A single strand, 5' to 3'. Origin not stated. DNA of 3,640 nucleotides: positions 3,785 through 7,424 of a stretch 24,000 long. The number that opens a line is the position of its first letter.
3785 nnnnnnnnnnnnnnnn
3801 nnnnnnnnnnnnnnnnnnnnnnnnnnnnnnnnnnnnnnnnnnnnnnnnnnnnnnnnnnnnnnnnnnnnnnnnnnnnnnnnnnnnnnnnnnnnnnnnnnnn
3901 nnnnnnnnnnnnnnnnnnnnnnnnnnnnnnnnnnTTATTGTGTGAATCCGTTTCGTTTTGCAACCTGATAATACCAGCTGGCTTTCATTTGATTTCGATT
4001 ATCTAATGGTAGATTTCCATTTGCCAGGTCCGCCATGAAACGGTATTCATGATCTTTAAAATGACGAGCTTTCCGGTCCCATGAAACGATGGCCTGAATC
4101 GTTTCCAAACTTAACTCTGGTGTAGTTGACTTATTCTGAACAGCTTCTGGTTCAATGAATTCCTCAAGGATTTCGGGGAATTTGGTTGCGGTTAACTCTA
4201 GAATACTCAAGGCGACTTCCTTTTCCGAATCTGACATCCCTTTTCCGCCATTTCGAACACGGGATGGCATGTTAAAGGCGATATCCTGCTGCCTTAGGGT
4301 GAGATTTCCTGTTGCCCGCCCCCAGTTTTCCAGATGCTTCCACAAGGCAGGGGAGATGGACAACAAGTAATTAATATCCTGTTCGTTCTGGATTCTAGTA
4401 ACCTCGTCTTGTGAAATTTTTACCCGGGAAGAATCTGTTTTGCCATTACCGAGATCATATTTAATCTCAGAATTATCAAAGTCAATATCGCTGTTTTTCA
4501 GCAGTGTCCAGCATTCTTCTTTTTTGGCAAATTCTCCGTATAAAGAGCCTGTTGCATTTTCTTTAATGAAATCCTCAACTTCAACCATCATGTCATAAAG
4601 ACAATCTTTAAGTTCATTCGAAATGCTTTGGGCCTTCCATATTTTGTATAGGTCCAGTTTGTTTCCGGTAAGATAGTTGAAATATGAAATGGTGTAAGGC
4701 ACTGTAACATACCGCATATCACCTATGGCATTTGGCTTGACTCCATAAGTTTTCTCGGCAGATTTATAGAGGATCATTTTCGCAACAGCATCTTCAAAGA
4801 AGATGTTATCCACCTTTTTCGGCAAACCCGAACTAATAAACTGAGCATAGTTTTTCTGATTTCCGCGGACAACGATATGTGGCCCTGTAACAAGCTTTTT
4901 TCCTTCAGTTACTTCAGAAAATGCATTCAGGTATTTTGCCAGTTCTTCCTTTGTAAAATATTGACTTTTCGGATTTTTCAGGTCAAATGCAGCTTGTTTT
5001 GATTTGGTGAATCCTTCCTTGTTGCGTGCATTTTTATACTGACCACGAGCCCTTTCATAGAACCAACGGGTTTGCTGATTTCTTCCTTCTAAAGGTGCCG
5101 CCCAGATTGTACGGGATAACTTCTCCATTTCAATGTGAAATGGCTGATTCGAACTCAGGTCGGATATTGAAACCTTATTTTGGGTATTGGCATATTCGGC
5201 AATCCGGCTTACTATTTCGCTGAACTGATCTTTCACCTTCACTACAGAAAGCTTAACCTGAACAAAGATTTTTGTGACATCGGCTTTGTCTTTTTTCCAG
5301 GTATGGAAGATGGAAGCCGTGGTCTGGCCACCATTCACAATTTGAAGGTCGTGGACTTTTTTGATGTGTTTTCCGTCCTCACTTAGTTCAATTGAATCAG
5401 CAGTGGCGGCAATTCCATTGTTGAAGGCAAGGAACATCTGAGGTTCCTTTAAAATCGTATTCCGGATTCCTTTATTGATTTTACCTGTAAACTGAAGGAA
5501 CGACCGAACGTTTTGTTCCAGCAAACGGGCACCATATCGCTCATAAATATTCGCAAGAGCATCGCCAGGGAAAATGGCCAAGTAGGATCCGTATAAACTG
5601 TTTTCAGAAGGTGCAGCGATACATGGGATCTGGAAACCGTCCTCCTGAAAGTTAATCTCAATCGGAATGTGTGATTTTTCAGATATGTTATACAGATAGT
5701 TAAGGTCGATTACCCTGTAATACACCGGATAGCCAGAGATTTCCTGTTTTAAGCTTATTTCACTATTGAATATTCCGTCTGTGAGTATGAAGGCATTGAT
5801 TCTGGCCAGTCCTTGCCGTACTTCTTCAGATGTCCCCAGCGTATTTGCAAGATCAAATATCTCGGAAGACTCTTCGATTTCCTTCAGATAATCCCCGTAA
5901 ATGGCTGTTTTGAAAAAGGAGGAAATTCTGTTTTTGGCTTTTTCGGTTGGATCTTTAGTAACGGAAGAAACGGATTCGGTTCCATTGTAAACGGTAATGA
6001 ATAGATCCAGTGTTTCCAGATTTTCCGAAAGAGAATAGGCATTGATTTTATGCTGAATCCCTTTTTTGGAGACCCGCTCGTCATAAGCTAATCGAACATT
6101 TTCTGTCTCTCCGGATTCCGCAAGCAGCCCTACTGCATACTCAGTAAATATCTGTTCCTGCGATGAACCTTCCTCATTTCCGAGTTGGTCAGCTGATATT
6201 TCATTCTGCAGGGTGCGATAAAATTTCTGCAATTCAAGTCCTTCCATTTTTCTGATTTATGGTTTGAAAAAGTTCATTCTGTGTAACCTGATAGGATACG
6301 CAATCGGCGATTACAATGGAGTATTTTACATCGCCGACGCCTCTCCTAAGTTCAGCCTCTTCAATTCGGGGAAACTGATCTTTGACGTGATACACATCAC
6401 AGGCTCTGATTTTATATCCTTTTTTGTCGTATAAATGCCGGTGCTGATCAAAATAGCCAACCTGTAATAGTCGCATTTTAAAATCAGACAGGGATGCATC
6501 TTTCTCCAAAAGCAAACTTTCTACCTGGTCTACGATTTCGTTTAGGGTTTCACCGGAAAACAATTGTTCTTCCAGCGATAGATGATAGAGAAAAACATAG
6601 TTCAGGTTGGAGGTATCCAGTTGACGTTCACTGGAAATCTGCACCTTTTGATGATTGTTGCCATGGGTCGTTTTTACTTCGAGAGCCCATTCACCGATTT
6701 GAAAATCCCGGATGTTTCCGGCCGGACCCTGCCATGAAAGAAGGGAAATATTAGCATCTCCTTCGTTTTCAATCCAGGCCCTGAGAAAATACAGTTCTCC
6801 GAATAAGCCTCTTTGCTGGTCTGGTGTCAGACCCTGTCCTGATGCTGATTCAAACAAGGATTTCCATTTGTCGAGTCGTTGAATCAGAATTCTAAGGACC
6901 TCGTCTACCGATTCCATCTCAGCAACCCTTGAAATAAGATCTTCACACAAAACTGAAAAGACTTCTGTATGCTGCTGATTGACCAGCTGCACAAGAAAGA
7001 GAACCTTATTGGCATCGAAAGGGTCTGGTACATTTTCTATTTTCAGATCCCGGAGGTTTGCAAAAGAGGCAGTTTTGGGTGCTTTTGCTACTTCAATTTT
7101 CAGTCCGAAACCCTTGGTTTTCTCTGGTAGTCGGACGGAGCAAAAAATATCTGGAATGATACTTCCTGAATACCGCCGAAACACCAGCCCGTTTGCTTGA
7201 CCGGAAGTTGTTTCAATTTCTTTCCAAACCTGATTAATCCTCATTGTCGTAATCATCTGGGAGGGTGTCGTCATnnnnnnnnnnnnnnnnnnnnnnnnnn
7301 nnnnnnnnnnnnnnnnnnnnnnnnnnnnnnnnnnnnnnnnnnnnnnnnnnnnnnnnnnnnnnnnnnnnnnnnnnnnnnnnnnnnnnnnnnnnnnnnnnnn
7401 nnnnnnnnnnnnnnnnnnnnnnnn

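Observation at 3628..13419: Methylation-linked multi-gene defence operon: vsr, C-protein, dcm, GHKL ATPase, SF2-Z1, PD-(D/E)XK, AIPR and a small unknown gene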

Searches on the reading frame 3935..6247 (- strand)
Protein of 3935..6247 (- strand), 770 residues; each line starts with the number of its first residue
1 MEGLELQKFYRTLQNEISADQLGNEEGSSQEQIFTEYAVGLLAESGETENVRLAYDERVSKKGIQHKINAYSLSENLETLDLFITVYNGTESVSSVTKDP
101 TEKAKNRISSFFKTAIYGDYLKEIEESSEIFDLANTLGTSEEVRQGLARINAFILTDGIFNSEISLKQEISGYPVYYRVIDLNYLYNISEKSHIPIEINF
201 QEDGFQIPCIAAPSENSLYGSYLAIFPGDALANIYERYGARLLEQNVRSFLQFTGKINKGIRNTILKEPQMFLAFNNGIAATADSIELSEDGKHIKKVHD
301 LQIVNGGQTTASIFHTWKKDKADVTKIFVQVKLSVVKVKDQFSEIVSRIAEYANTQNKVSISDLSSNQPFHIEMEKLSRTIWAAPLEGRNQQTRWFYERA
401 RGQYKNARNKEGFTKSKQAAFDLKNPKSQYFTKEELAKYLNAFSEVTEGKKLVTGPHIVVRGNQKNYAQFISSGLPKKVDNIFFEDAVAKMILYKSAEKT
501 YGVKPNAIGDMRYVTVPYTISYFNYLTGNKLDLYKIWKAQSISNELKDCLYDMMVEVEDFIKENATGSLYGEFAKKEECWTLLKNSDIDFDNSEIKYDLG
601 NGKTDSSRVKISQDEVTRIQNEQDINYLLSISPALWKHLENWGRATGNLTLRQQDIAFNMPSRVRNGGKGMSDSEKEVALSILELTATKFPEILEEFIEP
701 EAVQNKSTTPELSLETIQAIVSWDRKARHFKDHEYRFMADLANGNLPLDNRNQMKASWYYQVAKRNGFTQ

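Call 3: search_protein_families(library=pfam, proteins=[window:3935-6247:-], max_evalue=0.01)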
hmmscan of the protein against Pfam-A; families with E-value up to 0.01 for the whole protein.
window:3935-6247:- (770 aa): 2 families
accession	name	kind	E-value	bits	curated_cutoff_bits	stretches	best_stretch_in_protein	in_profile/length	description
PF10592.14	AIPR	-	1.4e-98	330.9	25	1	243-564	1-307/308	AIPR protein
PF22879.1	AIPR_N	-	5.2e-38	130.8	28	1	34-187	1-151/151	Abortive infection phage resistance protein N-terminal domain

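Call 4: search_protein_families(library=padloc, proteins=[window:3935-6247:-], max_evalue=0.01)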
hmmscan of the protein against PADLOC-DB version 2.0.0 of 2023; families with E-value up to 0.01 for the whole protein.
window:3935-6247:- (770 aa): 2 families
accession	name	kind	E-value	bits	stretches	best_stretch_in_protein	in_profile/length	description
PDLC02207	MzaE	-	2.6e-91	305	1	5-591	2-587/598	-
PDLC02357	AbiU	-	2.5e-23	81.1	1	240-410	242-388/537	AbiU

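Call 19: search_solved_structures(query=window:3935-6247:-, max_evalue=0.01)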
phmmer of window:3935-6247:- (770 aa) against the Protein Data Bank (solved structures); distinct sequences matched with E-value up to 0.01: 0.

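Call 34: search_protein_families(library=ncbifam, proteins=[window:3935-6247:-], max_evalue=0.01)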
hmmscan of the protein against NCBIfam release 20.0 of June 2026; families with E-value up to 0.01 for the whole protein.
window:3935-6247:- (770 aa): 1 family
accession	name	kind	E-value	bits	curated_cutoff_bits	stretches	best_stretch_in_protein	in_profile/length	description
NF041935.1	MzaE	equivalog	3.5e-118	395.7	1050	1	5-587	2-583/593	MZA anti-phage system associated AIPR family protein MzaE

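Call 74: find_homologous_proteins(query=window:3935-6247:-, max_evalue=1e-10)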
Query window:3935-6247:- (770 aa): 7998 proteins with E <= 1e-10 among 8000 candidates; the best 120 are listed.
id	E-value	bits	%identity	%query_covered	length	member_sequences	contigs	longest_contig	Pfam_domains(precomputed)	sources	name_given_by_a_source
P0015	0.0e+0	1562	91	100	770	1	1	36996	PF22879.2,PF10592.15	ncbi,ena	-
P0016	0.0e+0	1411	79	100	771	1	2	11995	PF22879.2,PF10592.15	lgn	-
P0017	0.0e+0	1355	78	100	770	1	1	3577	PF22879.2,PF10592.15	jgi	-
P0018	0.0e+0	1289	73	100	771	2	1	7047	PF22879.2,PF10592.15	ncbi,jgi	jgi:hypothetical protein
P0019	0.0e+0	1237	77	90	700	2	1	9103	PF22879.2,PF10592.15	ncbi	-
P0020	0.0e+0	1134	67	100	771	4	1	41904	PF22879.2,PF10592.15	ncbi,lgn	-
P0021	0.0e+0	1029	59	100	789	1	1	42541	PF22879.2,PF10592.15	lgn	-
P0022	0.0e+0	1026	59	100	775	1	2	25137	PF22879.2,PF10592.15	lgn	-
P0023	0.0e+0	1024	60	97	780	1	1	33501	PF22879.2,PF10592.15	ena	-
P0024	0.0e+0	1022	59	100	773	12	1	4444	PF22879.2,PF10592.15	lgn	-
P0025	0.0e+0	1020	59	100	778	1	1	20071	PF22879.2,PF10592.15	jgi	jgi:hypothetical protein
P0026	0.0e+0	1020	59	100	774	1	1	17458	PF22879.2,PF10592.15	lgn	-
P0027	0.0e+0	1020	60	100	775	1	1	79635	PF22879.2,PF10592.15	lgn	-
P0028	0.0e+0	1019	58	100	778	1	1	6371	PF22879.2,PF10592.15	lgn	-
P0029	0.0e+0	1019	59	100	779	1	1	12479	PF22879.2,PF10592.15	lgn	-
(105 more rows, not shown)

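Call 84: predict_structure(alignment_id=A2)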
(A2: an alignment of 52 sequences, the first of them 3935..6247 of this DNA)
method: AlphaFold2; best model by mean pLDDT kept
length: 770 residues; sequences in the alignment: 52
mean_pLDDT: 78.0   pTM: 0.43
mean pLDDT of the five models: 78.0, 75.0, 74.8, 73.3, 68.5
residues with pLDDT >= 90: 73; 70-90: 525; 50-70: 138; < 50: 34
segments of 3 or more residues with pLDDT < 50: 246-255, 355-362, 699-708
pLDDT, mean of each block of 10 residues (from residue 1): 75 87 74 88 75 71 63 81 88 84 86 83 77 86 80 90 82 86 82 68 86 76 87 75 48 52 76 66 85 86 74 79 82 82 67 52 63 80 67 69 52 62 68 84 66 77 78 77 88 90 73 88 87 87 91 92 82 86 85 83 64 68 80 87 88 89 81 85 81 67 42 84 90 91 86 86 85
secondary structure, 60 per line:
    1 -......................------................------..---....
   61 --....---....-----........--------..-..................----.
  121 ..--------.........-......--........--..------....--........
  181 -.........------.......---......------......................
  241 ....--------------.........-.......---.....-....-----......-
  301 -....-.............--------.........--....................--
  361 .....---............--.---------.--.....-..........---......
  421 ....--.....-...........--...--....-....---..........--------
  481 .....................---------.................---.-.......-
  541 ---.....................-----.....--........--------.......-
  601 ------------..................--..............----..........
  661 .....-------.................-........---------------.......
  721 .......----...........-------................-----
elements in order (helices of 4 or more, strands of 3 or more residues): H2-23 H30-45 E57-60 E63-66 E70-73 E79-86 H98-115 H131-139 H141-146 E149-156 E167-170 E173-180 H182-190 E197-199 H200-203 E207-212 E219-227 H228-244 H259-267 H269-275 E279-283 E285-288 E294-299 E302-305 H307-319 E328-336 H339-358 H361-365 H369-380 H402-411 H415-424 H433-443 E446-448 E451-454 H456-459 H463-472 H481-501 H511-527 H533-539 H544-564 H570-574 H577-584 H593-598 H613-630 H633-646 H651-665 H673-689 H691-698 H714-727 H732-742 H750-765

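Call 87: fold_search(model_id=the predicted structure, library=pdb)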
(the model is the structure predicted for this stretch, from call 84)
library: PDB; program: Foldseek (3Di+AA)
matches with E <= 10: 79; with E <= 0.001: 0
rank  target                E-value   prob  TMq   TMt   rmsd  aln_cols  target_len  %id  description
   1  7lgn_A                4.3e-01  0.12  0.07  0.07  15.4       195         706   13  Cyanophycin synthetase 1 from T. morbirosei (released 2021-08-18)
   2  6q2d_F                1.2e+00  0.02  0.04  0.08  25.7       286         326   12  Crystal structure of Methanobrevibacter smithii Dph2 in complex with Methanobrevibacter smithii elongation factor 2 (released 2019-10-16)
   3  3tdv_A                1.8e+00  0.03  0.06  0.12  23.7       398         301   10  Structure of the GDP complex of wild-type aminoglycoside 2'-phosphotransferase-IIIa (released 2012-03-07)
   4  8ox9_A                2.0e+00  0.01  0.06  0.05  30.6       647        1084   11  Cryo-EM structure of ATP8B1-CDC50A in E2P active conformation with bound PC (released 2023-11-29)
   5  1xml_A                2.1e+00  0.03  0.06  0.12  18.1       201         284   11  Structure of human Dcps (released 2005-03-22)
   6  5vcm_A                2.3e+00  0.02  0.07  0.11  21.1       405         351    8  Alpha-1,6-mannosyl-glycoprotein 2-beta-N-acetylglucosaminyltransferase with bound UDP and Manganese (released 2018-04-11)
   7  6q2d_C                2.4e+00  0.02  0.05  0.05  25.1       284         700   10  Crystal structure of Methanobrevibacter smithii Dph2 in complex with Methanobrevibacter smithii elongation factor 2 (released 2019-10-16)
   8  9i7w_U                2.4e+00  0.01  0.07  0.07  30.8       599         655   10  Extended and wrapped protein P7 dimers of dimers, the P1 layer and the RNA-dependent RNA polymerase P2 in transcribing (released 2026-01-21)
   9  1tyq_D                2.5e+00  0.03  0.06  0.12  19.3       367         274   10  Crystal structure of Arp2/3 complex with bound ATP and calcium (released 2004-11-09)
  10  3htz                  3.0e+00  0.04  0.06  0.09  22.8       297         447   10  Crystal Structure of the catalytic fragment of alanyl-tRNA synthetase in complex with L-serine: Re-refined (released 2009-06-30)
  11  8qj4_A                3.1e+00  0.06  0.08  0.14  21.7       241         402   10  Receptor Sd-Amt1 (ON-state) (released 2024-06-12)
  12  1i7f                  3.1e+00  0.03  0.06  0.13  18.1       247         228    8  CRYSTAL STRUCTURE OF THE HSP33 DOMAIN WITH CONSTITUTIVE CHAPERONE ACTIVITY (released 2001-05-09)
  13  3ob6_A                3.2e+00  0.02  0.06  0.08  24.1       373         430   11  Structure of AdiC(N101A) in the open-to-out Arg+ bound conformation (released 2011-03-16)
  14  8qpf_A                3.4e+00  0.05  0.08  0.13  21.8       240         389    8  Ammonium Transporter Amt1 from Shewanella denitrificans (released 2024-06-12)
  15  9ko2_R                3.4e+00  0.04  0.08  0.14  23.9       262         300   10  A Cryo_EM structure of CCR7 complex with CCL19 (released 2025-11-26)
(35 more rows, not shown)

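Call 106: search_solved_structures(query=A2, max_evalue=1)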
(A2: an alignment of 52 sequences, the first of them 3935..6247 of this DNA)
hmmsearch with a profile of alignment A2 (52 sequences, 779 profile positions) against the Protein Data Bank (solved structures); distinct sequences matched with E-value up to 1: 0.

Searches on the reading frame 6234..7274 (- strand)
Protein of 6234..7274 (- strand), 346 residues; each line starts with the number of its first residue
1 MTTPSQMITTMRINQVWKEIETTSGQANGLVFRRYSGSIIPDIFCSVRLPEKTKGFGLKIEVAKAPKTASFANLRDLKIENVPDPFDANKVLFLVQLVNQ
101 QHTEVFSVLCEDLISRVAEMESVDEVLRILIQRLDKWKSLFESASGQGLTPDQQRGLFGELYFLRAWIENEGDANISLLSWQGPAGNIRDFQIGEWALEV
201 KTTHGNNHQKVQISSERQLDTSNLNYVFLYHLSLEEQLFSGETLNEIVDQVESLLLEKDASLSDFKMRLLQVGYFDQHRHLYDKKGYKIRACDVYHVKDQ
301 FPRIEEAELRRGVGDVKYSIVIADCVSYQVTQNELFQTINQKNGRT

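Call 3: search_protein_families(library=pfam, proteins=[window:6234-7274:-], max_evalue=0.01)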
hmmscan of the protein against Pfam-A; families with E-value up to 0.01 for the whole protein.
window:6234-7274:- (346 aa): 1 family
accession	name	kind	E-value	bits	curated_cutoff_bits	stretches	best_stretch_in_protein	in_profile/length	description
PF14390.12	DUF4420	-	1.2e-74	251.7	27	1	14-322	2-305/306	Putative PD-(D/E)XK family member, (DUF4420)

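Call 4: search_protein_families(library=padloc, proteins=[window:6234-7274:-], max_evalue=0.01)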
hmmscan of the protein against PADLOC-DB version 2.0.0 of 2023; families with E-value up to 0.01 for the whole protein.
window:6234-7274:- (346 aa): 1 family
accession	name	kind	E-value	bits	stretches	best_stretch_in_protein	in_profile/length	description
PDLC02206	MzaD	-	2.6e-18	64.7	1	100-321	99-316/342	-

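Call 20: search_solved_structures(query=window:6234-7274:-, max_evalue=0.1)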
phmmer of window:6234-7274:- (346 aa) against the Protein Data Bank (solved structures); distinct sequences matched with E-value up to 0.1: 0.

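Call 34: search_protein_families(library=ncbifam, proteins=[window:6234-7274:-], max_evalue=0.01)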
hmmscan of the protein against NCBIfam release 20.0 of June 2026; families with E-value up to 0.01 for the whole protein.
window:6234-7274:- (346 aa): 1 family
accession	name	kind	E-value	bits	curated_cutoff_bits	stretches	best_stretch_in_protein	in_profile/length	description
NF041934.1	MzaD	equivalog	3e-39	135.1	420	1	45-324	34-310/326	MZA anti-phage system associated PD-(D/E)XK motif protein MzaD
